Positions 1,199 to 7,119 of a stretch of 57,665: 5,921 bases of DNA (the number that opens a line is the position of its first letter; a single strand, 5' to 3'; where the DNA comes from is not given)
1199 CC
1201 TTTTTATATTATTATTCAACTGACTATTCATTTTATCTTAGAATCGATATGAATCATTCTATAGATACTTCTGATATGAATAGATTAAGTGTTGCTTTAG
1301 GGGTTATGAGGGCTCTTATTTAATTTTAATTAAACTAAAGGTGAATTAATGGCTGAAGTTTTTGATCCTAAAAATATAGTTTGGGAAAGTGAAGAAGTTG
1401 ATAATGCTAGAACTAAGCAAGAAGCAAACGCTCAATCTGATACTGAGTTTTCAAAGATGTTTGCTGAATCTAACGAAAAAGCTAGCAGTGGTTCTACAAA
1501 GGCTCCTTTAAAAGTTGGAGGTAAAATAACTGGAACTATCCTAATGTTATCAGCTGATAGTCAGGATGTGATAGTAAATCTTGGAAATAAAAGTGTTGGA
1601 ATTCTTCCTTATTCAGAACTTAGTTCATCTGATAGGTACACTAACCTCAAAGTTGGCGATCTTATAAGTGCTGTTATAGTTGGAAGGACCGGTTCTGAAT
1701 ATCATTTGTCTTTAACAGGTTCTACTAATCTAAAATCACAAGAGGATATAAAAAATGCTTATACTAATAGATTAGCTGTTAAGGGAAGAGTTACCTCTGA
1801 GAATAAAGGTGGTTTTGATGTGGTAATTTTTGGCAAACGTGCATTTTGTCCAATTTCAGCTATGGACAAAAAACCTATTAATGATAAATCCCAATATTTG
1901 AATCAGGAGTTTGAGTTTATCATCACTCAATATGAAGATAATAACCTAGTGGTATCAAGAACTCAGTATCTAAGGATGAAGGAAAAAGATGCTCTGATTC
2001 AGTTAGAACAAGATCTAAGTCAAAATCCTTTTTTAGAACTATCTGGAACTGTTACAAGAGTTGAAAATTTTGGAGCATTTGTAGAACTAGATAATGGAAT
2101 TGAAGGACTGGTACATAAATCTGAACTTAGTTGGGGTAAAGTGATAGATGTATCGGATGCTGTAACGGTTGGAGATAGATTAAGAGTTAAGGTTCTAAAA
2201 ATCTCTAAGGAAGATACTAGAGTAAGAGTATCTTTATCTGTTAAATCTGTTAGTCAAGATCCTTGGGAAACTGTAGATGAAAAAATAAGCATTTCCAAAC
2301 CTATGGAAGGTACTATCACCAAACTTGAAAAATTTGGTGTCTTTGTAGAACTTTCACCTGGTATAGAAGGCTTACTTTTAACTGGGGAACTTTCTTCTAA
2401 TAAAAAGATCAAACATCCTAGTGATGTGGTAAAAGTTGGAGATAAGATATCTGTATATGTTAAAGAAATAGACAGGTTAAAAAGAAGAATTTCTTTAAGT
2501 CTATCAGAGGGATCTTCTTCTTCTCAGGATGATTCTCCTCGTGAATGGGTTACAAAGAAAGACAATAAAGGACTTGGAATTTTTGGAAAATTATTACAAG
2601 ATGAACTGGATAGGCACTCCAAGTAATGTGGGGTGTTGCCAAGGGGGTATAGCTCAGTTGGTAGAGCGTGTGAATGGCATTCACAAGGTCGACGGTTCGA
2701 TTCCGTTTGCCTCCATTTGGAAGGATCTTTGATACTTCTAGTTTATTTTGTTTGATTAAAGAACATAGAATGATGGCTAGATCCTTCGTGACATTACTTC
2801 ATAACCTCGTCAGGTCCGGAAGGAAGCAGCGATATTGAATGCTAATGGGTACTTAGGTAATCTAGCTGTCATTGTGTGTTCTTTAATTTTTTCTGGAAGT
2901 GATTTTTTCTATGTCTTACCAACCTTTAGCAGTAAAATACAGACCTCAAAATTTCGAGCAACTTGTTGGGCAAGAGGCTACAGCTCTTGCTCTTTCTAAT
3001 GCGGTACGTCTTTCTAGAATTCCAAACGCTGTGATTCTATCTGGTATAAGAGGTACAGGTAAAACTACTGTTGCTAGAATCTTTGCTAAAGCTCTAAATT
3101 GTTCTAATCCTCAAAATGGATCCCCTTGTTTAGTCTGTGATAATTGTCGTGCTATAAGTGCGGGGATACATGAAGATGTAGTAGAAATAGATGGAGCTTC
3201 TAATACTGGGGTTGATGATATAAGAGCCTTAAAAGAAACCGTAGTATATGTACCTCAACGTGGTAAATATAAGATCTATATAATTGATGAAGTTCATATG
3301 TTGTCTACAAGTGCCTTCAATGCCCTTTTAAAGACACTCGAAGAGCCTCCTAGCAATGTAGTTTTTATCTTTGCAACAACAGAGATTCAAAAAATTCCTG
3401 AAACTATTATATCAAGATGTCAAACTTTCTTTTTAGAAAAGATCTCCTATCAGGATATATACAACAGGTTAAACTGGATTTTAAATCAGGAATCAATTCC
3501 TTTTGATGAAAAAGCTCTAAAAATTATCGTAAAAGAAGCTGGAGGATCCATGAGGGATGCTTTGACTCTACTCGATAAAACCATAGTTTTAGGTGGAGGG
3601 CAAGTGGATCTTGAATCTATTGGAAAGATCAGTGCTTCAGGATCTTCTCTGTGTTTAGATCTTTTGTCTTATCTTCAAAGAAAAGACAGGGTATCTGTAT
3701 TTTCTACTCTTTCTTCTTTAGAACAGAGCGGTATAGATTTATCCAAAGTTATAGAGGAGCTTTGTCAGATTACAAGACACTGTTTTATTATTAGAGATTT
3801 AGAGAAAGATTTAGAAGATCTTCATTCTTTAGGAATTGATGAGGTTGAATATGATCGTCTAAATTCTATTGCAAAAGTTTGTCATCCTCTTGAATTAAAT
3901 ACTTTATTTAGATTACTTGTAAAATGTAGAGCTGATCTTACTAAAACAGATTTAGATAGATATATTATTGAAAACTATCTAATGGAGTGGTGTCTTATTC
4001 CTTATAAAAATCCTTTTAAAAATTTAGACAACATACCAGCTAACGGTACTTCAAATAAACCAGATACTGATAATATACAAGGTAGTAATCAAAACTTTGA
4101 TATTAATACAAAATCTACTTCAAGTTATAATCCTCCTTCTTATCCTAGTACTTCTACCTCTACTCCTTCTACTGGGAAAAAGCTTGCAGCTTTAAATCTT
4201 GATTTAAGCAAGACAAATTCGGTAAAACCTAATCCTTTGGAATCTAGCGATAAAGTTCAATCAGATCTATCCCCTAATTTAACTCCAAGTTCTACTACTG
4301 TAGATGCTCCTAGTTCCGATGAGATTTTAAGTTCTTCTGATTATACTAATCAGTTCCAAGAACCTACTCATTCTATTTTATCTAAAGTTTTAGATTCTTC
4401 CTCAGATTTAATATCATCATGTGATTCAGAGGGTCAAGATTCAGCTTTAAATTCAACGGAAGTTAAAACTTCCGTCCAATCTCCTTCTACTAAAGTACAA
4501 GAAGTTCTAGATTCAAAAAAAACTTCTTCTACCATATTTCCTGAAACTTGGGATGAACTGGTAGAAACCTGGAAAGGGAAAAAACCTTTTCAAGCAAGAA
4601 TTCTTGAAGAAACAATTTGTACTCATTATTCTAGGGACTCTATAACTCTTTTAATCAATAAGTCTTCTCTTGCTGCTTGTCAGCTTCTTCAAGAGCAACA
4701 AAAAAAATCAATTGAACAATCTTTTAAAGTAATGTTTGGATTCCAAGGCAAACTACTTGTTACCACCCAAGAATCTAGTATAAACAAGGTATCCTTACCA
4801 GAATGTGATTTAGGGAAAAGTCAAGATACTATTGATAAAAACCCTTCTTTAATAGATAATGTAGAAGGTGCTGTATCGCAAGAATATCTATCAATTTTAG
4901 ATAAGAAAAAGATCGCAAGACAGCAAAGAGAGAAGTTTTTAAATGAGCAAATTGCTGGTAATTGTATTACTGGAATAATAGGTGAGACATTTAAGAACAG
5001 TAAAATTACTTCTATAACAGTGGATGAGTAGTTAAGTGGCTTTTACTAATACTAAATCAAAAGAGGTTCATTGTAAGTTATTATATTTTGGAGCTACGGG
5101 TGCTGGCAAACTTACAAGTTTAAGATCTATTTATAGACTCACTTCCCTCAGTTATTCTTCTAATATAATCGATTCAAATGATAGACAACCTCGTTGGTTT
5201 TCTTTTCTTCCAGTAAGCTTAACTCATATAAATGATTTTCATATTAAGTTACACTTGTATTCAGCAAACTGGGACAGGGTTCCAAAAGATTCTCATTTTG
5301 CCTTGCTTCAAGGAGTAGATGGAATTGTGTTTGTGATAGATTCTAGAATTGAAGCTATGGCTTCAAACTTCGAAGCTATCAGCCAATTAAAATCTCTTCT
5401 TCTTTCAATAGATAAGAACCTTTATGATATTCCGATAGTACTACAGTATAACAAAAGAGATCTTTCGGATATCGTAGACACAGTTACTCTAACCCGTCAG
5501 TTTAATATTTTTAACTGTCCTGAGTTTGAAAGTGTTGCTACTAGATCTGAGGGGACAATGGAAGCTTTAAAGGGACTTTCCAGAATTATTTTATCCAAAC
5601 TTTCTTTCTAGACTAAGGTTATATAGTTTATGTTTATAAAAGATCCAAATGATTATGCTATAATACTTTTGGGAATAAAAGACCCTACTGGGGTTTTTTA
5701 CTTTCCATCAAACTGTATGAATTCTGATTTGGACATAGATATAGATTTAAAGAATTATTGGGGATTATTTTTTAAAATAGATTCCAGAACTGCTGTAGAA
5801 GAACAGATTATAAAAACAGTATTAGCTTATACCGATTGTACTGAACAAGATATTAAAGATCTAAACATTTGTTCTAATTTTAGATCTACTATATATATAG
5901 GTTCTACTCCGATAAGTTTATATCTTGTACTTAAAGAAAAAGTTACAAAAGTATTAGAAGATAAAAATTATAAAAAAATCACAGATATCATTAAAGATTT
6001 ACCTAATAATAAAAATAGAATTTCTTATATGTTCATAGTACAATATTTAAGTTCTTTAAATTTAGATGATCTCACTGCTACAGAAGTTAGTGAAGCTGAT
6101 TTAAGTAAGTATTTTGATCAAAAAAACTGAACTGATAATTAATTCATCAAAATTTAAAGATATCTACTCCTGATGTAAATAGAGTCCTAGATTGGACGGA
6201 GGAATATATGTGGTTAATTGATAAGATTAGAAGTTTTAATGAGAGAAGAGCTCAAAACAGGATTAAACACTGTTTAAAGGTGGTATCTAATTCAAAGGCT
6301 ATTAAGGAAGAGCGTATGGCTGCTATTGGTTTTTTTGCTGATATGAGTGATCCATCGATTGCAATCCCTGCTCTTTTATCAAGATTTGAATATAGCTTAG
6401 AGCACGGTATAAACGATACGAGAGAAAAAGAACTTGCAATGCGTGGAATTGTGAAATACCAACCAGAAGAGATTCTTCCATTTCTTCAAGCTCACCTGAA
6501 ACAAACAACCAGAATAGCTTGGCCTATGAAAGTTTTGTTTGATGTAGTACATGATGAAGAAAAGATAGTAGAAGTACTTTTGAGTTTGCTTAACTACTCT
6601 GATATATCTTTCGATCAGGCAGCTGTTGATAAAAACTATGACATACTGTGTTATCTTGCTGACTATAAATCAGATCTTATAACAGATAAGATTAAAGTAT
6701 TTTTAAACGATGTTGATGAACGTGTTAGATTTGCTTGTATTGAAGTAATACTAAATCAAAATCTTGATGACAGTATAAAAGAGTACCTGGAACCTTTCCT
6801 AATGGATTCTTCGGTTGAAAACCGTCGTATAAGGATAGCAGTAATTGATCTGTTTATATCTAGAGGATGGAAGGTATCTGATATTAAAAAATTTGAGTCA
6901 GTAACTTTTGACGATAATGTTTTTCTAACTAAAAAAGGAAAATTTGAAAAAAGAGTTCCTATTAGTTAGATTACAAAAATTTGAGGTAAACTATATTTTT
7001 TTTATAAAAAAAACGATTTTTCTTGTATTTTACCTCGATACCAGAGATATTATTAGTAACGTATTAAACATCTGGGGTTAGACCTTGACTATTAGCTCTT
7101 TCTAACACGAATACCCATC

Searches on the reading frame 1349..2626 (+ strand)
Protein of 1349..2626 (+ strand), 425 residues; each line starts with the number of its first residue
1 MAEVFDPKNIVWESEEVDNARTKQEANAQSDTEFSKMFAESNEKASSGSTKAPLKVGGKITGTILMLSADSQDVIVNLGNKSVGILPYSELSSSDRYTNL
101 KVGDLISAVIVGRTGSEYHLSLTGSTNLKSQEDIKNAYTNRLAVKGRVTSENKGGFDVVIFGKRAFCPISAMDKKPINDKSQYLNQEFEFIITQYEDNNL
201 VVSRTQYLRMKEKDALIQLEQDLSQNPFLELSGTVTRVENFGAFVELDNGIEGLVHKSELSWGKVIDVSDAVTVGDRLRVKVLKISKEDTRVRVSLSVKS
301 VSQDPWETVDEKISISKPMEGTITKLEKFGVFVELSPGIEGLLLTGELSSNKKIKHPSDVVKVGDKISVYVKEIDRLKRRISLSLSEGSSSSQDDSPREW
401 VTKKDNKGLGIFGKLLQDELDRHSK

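Call 16: search_protein_families(library=pfam, proteins=[window:1349-2626:+], max_evalue=0.001)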
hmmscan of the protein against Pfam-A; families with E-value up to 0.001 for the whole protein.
window:1349-2626:+ (425 aa): 3 families
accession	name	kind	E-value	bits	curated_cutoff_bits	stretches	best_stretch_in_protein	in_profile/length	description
PF00575.29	S1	-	8.9e-50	167.4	22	3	231-296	8-73/74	S1 RNA binding domain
PF23459.1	S1_RRP5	-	6e-17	62.4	27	2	319-385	7-72/72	RRP5 S1 domain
PF21710.3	Spt6_S1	-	1.1e-07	32.4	27.5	0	235-298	24-88/91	Spt6, S1/OB domain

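Call 91: find_homologous_proteins(query=window:1349-2626:+, max_evalue=1e-40)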
Query window:1349-2626:+ (425 aa): 6027 proteins with E <= 1e-40 among 8000 candidates; the best 120 are listed.
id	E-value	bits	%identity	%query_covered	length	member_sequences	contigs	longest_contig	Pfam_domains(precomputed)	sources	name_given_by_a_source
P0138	4.0e-269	910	100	100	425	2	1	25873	PF00575.30,PF23459.2,PF21710.4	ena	-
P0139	6.3e-204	696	75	100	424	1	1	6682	PF00575.30,PF23459.2,PF21710.4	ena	-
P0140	1.1e-168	580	64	100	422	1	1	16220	PF00575.30,PF23459.2,PF13509.13,PF21710.4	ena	-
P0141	2.7e-147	509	67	85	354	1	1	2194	PF00575.30,PF23459.2,PF13509.13,PF21710.4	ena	-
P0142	7.0e-128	445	32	67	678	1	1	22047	PF17092.12,PF00575.30,PF23459.2,PF13509.13,PF18614.8,PF21710.4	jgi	-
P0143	1.7e-111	391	34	86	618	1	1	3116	PF00575.30,PF23459.2,PF13509.13,PF21710.4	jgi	jgi:small subunit ribosomal protein S1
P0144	7.5e-111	389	34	79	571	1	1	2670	PF17092.12,PF00575.30,PF23459.2,PF13509.13,PF21710.4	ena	-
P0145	3.9e-109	384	34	79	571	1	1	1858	PF17092.12,PF00575.30,PF23459.2,PF13509.13,PF21710.4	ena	-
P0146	2.4e-107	378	33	85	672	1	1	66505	PF17092.12,PF00575.30,PF23459.2,PF13509.13,PF18614.8,PF21710.4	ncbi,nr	ncbi:MAG: S1 RNA-binding domain-containing protein [Candidatus Riflebacteria bacterium]|nr:S1 RNA-bi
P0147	2.7e-107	378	34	74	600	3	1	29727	PF17092.12,PF00575.30,PF23459.2,PF13509.13,PF21710.4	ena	-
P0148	2.2e-106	375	32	79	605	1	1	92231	PF17092.12,PF00575.30,PF23459.2,PF13509.13,PF21710.4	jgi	jgi:small subunit ribosomal protein S1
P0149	6.3e-106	373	31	90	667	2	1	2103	PF17092.12,PF00575.30,PF23459.2,PF13509.13,PF18614.8,PF21710.4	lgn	-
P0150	3.1e-105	371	34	76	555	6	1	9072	PF17092.12,PF00575.30,PF23459.2,PF13509.13,PF21710.4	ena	-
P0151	9.3e-105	369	33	74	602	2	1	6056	PF17092.12,PF00575.30,PF23459.2,PF13509.13,PF21710.4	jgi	jgi:small subunit ribosomal protein S1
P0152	1.3e-104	369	32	74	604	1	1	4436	PF17092.12,PF00575.30,PF23459.2,PF13509.13,PF21710.4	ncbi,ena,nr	ncbi:MAG TPA: 30S ribosomal protein S1 [Isosphaeraceae bacterium]|nr:30S ribosomal protein S1 [Isosp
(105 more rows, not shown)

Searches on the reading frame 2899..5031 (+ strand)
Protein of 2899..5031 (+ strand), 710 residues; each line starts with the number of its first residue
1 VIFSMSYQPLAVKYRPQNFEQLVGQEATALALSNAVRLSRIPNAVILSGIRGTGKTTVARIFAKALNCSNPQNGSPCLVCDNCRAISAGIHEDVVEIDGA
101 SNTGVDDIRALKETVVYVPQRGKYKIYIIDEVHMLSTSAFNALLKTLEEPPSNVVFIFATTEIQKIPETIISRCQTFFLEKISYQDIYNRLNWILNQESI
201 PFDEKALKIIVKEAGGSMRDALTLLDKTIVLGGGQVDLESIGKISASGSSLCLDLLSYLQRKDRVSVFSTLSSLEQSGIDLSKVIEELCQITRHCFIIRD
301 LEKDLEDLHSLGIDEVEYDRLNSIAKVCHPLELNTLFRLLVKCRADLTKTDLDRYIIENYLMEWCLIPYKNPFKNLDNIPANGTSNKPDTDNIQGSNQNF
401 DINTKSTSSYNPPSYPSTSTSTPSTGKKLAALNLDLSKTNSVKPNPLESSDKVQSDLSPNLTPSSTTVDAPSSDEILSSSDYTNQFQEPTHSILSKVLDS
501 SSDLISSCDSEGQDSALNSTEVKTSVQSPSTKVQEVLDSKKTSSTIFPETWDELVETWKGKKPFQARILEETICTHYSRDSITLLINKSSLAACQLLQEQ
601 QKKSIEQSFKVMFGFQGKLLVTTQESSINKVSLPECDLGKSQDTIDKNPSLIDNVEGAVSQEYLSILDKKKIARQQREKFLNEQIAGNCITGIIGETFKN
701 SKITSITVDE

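Call 16: search_protein_families(library=pfam, proteins=[window:2899-5031:+], max_evalue=0.001)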
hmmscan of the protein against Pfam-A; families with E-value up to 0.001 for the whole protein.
window:2899-5031:+ (710 aa): 12 families
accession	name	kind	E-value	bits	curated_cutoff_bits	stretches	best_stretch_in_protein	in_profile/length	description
PF13177.12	DNA_pol3_delta2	-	1.8e-43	148.7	27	1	25-182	2-160/161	DNA polymerase III, delta subunit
PF22608.2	DNAX_ATPase_lid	-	7.7e-15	54.9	27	1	187-234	2-49/49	DNA polymerase III clamp loader subunit, ATPase lid domain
PF00004.35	AAA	-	6.5e-13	49.7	21.2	1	45-177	1-126/131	ATPase family associated with various cellular activities (AAA)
PF13401.12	AAA_22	-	1.3e-06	29.2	27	1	44-161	7-123/130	AAA domain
PF07728.20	AAA_5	-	2.1e-06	28.2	22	1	45-149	2-92/139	AAA domain (dynein-related subfamily)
PF12169.13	DNA_pol3_gamma3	-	6.1e-06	26.5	24.4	1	251-353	17-116/143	DNA polymerase III subunits gamma and tau domain III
PF05496.18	RuvB_N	-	9.2e-06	25.9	27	1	15-79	2-70/159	Holliday junction DNA helicase RuvB P-loop domain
PF13604.12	AAA_30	-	1.6e-05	25.2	27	1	44-157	20-122/191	AAA domain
PF13191.12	AAA_16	-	2.6e-05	25.2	32.6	1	21-76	1-62/167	AAA ATPase domain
PF06068.19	TIP49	-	4e-05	23.4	23.8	0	128-162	279-313/347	TIP49 P-loop domain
PF13173.12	AAA_14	-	6e-05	23.5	27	1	43-159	3-96/129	AAA domain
PF13245.12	AAA_19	-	0.00019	22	25.1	1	36-156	5-122/134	AAA domain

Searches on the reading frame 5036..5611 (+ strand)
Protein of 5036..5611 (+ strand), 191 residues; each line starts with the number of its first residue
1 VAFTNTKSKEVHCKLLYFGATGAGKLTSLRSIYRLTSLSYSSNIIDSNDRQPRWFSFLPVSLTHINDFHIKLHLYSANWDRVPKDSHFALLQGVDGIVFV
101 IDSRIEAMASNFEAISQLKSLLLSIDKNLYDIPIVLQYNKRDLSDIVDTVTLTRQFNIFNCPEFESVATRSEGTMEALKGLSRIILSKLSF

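Call 16: search_protein_families(library=pfam, proteins=[window:5036-5611:+], max_evalue=0.001)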
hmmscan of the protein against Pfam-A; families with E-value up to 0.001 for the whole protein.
window:5036-5611:+ (191 aa): 1 family
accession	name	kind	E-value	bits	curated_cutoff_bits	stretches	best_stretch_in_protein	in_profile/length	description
PF00025.27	Arf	-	6.6e-05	22.9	22.3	0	92-160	80-144/174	ADP-ribosylation factor family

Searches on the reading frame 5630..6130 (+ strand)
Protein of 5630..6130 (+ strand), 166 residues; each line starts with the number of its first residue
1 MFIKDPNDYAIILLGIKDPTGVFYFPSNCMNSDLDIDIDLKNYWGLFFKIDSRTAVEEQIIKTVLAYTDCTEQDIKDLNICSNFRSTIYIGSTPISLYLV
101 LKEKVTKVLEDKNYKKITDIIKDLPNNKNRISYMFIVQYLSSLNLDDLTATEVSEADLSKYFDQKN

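Call 16: search_protein_families(library=pfam, proteins=[window:5630-6130:+], max_evalue=0.001)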
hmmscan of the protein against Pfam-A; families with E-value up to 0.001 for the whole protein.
window:5630-6130:+ (166 aa): 0 families

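Call 105: search_protein_families(library=pfam, proteins=[window:5630-6130:+], max_evalue=0.5)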
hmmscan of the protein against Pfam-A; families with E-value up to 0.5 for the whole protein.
window:5630-6130:+ (166 aa): 3 families
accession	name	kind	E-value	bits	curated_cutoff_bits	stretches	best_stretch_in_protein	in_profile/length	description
PF16902.11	FokI_D3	-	0.028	14.7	29.2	1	110-150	6-48/69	FokI, D3 domain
PF14039.11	YusW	-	0.12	13.3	27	0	108-148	39-81/92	YusW-like protein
PF18244.6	CttA_N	-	0.17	12.9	25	1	45-99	3-55/71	Cellulose-binding protein CttA N-terminal domain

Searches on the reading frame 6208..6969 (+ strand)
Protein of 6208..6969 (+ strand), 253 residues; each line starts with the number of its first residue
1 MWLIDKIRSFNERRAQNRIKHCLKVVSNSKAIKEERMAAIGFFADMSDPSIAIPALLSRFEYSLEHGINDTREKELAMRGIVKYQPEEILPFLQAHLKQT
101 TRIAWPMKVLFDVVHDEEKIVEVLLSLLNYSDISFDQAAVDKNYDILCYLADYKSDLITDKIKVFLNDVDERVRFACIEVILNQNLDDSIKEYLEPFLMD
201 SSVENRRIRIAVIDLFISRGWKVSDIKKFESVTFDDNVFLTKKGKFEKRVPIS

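Call 16: search_protein_families(library=pfam, proteins=[window:6208-6969:+], max_evalue=0.001)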
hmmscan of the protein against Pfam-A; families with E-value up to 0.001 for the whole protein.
window:6208-6969:+ (253 aa): 0 families

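Call 105: search_protein_families(library=pfam, proteins=[window:6208-6969:+], max_evalue=0.5)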
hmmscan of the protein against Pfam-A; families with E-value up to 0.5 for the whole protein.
window:6208-6969:+ (253 aa): 2 families
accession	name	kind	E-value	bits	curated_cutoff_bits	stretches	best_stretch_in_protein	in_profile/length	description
PF18713.7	DUF5645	-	0.086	13.3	26.8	1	93-117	93-117/125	Domain of unknown function (DUF5645)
PF02985.28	HEAT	-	0.46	11.3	23.5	0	165-181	8-24/31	HEAT repeat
